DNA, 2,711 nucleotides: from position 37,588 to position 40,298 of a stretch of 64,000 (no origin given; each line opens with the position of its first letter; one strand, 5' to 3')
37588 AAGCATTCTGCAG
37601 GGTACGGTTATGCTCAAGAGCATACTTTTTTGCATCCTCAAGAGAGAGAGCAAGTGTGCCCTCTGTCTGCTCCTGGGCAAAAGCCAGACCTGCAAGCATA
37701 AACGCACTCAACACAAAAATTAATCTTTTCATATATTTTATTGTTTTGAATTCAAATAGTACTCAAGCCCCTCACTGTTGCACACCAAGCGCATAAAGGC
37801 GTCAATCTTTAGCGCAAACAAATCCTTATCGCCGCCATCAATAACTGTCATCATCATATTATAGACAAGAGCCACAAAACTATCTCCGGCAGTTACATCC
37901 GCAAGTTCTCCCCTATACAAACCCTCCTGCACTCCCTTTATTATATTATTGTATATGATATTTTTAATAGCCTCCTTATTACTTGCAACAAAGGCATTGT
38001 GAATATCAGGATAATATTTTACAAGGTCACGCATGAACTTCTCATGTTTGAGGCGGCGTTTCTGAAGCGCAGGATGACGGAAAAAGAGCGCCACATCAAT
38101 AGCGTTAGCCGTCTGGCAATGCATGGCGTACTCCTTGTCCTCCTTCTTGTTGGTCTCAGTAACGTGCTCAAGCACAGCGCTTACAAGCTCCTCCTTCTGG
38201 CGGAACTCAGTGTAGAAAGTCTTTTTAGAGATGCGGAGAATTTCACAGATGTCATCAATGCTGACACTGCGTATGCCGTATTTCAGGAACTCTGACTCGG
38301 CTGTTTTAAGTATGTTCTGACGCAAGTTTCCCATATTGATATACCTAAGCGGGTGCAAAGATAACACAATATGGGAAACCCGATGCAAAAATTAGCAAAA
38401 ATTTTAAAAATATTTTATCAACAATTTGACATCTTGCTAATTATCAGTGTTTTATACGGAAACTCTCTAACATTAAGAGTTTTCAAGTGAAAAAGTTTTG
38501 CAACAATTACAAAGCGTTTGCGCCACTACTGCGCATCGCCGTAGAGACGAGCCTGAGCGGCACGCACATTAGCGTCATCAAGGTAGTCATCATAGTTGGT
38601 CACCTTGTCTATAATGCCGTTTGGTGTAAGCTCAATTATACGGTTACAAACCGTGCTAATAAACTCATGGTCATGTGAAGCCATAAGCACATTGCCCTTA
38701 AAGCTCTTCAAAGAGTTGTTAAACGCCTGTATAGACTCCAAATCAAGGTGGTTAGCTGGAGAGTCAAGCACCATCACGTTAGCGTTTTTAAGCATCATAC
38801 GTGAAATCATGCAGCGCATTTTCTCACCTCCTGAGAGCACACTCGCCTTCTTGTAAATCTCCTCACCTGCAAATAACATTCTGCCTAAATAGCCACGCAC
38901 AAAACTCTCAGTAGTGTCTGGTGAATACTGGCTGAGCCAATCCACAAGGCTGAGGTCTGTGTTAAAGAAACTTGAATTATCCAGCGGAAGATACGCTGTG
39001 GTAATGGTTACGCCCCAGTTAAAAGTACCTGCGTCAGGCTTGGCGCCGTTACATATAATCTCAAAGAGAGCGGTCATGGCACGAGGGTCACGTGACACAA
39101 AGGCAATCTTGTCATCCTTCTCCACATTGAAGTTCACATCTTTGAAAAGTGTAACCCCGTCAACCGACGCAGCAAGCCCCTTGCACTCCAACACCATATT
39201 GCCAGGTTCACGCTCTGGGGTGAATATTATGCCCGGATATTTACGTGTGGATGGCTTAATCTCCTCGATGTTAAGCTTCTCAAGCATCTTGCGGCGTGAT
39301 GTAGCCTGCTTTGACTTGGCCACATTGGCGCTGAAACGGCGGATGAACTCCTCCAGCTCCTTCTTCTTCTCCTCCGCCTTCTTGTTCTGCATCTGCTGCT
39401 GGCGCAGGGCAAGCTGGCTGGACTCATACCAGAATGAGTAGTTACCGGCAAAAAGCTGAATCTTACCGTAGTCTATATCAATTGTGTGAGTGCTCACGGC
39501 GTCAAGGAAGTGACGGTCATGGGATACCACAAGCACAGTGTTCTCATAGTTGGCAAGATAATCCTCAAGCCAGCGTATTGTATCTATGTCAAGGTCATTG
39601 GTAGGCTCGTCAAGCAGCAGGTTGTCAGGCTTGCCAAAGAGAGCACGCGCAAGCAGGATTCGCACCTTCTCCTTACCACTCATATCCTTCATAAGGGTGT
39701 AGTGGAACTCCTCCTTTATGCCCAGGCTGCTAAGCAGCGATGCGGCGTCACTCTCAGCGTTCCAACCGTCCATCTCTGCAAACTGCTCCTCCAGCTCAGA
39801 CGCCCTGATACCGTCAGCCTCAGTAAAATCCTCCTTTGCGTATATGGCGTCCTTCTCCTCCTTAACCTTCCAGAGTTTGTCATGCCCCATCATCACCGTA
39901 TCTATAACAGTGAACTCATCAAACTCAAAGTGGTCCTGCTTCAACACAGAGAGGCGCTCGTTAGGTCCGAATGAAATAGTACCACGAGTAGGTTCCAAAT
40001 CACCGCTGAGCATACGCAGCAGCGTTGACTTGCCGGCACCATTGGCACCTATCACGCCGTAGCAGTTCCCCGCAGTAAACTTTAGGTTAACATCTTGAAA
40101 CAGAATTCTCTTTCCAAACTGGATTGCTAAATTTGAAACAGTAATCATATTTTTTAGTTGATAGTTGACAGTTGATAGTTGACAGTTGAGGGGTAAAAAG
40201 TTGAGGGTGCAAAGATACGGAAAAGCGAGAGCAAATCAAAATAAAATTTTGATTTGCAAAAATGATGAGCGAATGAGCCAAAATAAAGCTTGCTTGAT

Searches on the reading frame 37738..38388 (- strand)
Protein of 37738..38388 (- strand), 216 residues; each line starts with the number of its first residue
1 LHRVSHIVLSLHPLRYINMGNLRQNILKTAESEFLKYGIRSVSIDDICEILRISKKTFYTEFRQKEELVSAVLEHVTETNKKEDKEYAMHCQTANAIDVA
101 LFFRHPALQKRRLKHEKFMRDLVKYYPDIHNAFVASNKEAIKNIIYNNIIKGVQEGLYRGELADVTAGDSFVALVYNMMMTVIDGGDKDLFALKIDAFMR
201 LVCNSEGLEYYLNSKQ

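Call 13: search_protein_families(library=pfam, proteins=[window:37738-38388:-], max_evalue=0.001)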
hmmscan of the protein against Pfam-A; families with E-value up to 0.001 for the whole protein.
window:37738-38388:- (216 aa): 1 family
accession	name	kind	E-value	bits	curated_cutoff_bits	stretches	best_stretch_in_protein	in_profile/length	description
PF00440.29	TetR_N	-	2.1e-09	37.5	24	1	26-72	1-47/47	Bacterial regulatory proteins, tetR family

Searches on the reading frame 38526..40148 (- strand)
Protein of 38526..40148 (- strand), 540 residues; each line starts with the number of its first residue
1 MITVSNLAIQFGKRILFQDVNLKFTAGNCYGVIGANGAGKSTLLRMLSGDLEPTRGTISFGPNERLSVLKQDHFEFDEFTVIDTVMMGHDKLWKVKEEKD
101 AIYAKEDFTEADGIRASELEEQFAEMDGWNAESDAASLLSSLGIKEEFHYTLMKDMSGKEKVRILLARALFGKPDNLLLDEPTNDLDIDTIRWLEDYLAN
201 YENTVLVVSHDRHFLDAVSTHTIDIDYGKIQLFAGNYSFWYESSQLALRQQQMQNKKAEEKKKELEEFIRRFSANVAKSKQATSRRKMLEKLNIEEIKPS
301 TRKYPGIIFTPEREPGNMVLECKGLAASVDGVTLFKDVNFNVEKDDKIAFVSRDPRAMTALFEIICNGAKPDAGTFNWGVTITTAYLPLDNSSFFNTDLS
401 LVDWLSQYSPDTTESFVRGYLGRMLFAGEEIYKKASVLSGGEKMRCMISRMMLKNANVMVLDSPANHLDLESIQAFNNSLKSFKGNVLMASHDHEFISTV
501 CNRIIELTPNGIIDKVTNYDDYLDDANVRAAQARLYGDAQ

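Call 13: search_protein_families(library=pfam, proteins=[window:38526-40148:-], max_evalue=0.001)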
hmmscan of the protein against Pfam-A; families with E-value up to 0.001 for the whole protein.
window:38526-40148:- (540 aa): 4 families
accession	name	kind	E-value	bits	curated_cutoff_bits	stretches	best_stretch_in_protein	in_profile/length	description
PF00005.33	ABC_tran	-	6.8e-36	124.3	25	2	18-184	2-137/137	ABC transporter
PF12848.13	ABC_tran_Xtn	-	4.3e-21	75.2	25.9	1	223-305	1-81/85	ABC transporter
PF02463.25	SMC_N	-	6.7e-09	35.9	40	1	17-508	15-212/220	RecF/RecN/SMC N terminal domain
PF13304.12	AAA_21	-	4.3e-07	30.7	27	1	30-79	2-63/304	AAA domain, putative AbiEii toxin, Type IV TA system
